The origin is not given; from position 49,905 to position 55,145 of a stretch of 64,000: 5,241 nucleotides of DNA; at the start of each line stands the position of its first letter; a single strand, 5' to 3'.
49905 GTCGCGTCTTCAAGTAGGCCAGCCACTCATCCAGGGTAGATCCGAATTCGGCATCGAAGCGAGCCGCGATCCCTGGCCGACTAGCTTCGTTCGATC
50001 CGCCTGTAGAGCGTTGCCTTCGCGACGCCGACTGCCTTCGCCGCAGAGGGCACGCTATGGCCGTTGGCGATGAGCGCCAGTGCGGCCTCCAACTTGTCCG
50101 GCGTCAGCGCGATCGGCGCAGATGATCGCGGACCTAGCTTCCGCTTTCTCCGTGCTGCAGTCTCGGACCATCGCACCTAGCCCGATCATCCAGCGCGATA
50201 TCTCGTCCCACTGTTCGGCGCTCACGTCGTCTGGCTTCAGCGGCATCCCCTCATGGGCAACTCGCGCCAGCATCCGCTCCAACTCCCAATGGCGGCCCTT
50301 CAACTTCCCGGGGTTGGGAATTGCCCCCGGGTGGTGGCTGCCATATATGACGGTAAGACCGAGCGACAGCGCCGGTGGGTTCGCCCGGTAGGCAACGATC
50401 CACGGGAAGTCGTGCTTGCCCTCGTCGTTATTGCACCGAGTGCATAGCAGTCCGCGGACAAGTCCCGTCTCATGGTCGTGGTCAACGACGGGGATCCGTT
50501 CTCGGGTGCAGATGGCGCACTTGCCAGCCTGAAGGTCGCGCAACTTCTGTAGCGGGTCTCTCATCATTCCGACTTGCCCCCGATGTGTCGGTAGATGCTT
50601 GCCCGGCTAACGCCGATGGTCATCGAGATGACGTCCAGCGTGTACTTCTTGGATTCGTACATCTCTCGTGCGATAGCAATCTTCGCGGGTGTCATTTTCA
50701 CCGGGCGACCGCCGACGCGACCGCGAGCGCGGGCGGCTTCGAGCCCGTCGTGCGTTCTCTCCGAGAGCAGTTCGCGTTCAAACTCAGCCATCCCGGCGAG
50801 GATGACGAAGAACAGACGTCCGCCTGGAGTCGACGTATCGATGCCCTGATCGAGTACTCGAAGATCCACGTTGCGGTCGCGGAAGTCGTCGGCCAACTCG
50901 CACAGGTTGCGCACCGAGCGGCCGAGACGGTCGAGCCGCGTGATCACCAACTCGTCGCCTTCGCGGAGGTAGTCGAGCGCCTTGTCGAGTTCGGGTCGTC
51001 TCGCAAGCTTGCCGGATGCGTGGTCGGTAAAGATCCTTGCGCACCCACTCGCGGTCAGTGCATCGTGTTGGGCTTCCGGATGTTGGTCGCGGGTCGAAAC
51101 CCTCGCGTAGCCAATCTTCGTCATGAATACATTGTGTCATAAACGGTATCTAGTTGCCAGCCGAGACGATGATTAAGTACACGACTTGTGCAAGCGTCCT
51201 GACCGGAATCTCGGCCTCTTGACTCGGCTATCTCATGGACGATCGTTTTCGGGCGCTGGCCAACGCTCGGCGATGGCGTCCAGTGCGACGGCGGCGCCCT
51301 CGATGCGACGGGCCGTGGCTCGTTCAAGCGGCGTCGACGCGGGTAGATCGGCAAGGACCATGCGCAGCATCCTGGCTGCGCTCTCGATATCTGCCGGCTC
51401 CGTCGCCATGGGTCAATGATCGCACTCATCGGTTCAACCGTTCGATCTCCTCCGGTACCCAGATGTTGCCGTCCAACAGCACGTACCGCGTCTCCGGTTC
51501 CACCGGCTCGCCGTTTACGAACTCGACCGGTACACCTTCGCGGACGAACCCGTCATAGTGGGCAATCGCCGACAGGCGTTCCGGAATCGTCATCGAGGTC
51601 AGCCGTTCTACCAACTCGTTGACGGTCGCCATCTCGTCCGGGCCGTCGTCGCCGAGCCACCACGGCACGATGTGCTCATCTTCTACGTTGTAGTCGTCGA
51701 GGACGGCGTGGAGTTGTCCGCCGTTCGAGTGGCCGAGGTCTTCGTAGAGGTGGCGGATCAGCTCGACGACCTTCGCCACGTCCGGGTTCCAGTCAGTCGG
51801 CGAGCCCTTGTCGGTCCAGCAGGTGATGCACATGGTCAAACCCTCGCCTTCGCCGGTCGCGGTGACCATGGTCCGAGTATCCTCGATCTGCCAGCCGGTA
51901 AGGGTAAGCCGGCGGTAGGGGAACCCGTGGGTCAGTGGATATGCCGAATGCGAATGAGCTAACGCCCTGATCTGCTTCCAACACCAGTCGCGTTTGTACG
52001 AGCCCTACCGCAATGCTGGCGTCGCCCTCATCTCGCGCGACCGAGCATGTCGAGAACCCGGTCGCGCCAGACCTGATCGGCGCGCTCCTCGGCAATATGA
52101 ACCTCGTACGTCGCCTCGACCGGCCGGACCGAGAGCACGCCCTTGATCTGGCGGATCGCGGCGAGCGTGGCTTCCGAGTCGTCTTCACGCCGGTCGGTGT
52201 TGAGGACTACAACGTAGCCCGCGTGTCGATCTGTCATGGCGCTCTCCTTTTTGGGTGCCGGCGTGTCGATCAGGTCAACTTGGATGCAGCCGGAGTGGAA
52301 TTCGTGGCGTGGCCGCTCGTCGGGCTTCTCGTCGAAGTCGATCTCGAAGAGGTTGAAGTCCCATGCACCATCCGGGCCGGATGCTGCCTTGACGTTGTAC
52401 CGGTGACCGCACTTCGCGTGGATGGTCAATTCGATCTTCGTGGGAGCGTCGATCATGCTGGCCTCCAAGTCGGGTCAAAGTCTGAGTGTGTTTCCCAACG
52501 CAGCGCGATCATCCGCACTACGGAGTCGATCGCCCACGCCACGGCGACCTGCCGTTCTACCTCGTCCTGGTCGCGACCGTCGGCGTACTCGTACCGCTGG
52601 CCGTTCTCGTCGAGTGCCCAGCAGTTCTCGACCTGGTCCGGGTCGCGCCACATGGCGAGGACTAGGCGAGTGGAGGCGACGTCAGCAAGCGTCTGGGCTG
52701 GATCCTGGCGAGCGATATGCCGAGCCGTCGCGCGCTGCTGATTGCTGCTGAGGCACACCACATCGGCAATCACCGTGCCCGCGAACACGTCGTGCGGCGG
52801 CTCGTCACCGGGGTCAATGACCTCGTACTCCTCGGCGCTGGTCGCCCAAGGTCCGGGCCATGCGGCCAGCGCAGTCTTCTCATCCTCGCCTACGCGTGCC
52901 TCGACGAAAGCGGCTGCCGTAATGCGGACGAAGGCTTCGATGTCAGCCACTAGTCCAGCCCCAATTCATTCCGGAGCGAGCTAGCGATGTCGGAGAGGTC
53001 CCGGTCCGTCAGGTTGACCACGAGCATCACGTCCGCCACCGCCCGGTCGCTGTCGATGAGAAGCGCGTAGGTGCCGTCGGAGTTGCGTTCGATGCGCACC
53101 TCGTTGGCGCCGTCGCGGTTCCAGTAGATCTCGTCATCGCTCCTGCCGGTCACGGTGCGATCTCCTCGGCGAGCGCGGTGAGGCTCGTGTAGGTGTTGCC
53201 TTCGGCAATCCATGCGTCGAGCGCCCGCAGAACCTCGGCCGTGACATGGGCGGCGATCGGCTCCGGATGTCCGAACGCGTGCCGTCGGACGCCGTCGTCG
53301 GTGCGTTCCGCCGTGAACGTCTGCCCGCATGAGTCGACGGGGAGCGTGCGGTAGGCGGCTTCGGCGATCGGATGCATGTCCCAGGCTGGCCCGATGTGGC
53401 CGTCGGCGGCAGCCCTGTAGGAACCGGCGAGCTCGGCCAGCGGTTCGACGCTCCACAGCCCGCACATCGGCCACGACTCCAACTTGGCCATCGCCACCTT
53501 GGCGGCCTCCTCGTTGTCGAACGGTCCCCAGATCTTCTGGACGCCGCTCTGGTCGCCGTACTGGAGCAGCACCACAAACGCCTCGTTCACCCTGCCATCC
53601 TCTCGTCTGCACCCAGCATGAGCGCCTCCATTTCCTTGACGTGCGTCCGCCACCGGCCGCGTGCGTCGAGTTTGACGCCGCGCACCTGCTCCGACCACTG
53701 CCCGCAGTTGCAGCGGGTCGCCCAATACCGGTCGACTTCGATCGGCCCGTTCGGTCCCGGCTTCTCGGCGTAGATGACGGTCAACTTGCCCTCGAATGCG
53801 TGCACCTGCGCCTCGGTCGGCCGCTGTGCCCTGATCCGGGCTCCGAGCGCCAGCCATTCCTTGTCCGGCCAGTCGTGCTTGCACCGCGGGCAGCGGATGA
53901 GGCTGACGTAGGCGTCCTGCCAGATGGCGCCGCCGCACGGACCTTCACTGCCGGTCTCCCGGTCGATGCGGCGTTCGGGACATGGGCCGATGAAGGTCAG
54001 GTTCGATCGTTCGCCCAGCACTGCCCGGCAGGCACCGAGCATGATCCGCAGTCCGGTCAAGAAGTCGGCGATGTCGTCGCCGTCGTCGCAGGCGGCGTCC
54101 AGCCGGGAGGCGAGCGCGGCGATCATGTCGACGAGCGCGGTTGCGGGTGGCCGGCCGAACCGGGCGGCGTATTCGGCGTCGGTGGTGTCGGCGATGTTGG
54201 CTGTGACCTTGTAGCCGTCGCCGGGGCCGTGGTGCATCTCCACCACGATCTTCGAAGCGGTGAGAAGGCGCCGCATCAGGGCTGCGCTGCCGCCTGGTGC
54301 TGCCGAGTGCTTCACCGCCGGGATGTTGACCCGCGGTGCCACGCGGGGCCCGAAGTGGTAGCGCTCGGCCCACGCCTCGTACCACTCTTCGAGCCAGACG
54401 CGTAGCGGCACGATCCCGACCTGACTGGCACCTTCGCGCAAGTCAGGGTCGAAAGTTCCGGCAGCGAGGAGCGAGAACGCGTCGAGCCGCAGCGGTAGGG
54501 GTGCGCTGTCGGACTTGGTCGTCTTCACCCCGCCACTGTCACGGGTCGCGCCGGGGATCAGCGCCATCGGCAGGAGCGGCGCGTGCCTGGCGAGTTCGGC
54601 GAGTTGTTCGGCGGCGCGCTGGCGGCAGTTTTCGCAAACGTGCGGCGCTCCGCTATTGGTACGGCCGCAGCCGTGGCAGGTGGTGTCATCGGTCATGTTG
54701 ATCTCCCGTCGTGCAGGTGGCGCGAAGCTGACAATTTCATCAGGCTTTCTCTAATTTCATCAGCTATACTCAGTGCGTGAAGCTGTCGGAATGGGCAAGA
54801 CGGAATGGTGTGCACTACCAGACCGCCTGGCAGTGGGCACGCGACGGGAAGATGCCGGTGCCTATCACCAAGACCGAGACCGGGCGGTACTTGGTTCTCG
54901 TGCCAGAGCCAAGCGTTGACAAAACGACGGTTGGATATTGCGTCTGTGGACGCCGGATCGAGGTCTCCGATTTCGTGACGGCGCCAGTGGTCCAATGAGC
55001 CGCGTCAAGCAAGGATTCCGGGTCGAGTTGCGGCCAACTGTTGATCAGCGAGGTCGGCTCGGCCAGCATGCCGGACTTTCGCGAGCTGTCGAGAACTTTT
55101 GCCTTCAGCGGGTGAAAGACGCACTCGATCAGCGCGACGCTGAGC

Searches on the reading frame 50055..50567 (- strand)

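Call 56: search_protein_families(library=phrogs, proteins=[window:50055-50567:-], max_evalue=0.0001)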
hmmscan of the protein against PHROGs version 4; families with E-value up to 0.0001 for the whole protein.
window:50055-50567:- (170 aa): 6 families
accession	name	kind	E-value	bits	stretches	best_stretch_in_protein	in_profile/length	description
phrog_307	-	DNA, RNA and nucleotide metabolism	4e-14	54.4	1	8-66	114-181/334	endonuclease VII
phrog_423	-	DNA, RNA and nucleotide metabolism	5.3e-14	53.5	1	7-51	16-66/159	endonuclease VII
phrog_2914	-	DNA, RNA and nucleotide metabolism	1.1e-12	49.1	1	6-47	87-133/190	endonuclease VII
phrog_2633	-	DNA, RNA and nucleotide metabolism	4.1e-12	47.5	1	6-48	74-118/142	endonuclease VII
phrog_11865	-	DNA, RNA and nucleotide metabolism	7.5e-07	30.6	1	27-51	1-25/95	endonuclease VII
phrog_17507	-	DNA, RNA and nucleotide metabolism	1.9e-06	28.6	1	28-47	1-20/65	endonuclease VII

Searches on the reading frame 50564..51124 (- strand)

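Call 56: search_protein_families(library=phrogs, proteins=[window:50564-51124:-], max_evalue=0.0001)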
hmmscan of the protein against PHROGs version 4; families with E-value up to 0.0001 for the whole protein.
window:50564-51124:- (186 aa): 4 families
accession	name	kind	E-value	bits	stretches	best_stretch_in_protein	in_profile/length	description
phrog_125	-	DNA, RNA and nucleotide metabolism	1.5e-64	219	1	1-181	20-200/254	DNA invertase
phrog_95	-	integration and excision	3.8e-27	96.2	1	4-141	91-244/651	integrase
phrog_8275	-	DNA, RNA and nucleotide metabolism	1.3e-14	54.8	1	4-50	3-49/51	DNA invertase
phrog_664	-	DNA, RNA and nucleotide metabolism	1.1e-09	39.4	1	95-185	27-125/210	DNA binding protein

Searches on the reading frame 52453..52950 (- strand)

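Call 56: search_protein_families(library=phrogs, proteins=[window:52453-52950:-], max_evalue=0.0001)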
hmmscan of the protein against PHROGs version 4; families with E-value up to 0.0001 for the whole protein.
window:52453-52950:- (165 aa): 1 family
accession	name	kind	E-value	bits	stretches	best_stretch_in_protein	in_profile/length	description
phrog_6326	-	unknown function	9e-15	55.8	1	12-164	154-270/272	-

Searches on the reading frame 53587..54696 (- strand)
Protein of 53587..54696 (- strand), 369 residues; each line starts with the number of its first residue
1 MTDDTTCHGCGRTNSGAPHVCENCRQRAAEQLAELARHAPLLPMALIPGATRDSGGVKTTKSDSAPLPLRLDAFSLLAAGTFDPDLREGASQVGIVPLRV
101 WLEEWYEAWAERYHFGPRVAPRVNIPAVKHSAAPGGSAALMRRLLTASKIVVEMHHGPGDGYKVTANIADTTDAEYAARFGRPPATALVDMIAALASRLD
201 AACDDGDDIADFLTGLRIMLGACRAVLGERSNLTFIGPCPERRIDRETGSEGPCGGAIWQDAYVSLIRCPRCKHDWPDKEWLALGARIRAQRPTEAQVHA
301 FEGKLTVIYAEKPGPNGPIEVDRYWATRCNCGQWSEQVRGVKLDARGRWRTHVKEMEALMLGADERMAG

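Call 16: search_protein_families(library=phrogs, proteins=[window:53587-54696:-], max_evalue=0.00001)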
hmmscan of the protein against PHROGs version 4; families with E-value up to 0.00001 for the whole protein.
window:53587-54696:- (369 aa): 2 families
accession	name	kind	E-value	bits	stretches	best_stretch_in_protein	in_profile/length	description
phrog_908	-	unknown function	1.8e-11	44.7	1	179-297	152-258/361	-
phrog_1467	-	unknown function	6.7e-10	39.9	1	20-292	25-217/226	-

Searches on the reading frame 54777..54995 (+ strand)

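Call 54: search_protein_families(library=pfam, proteins=[window:54777-54995:+], max_evalue=0.01)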
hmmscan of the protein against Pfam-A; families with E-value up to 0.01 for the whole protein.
seq(73 aa): 0 families

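Call 55: search_protein_families(library=ncbifam, proteins=[window:54777-54995:+], max_evalue=0.01)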
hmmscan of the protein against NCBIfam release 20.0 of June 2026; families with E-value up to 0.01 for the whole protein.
seq(73 aa): 1 family
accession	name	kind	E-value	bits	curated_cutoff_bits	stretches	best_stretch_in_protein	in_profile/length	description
NF033518.0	transpos_IS607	equivalog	2.6e-06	27.1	110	1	5-55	2-60/187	IS607 family transposase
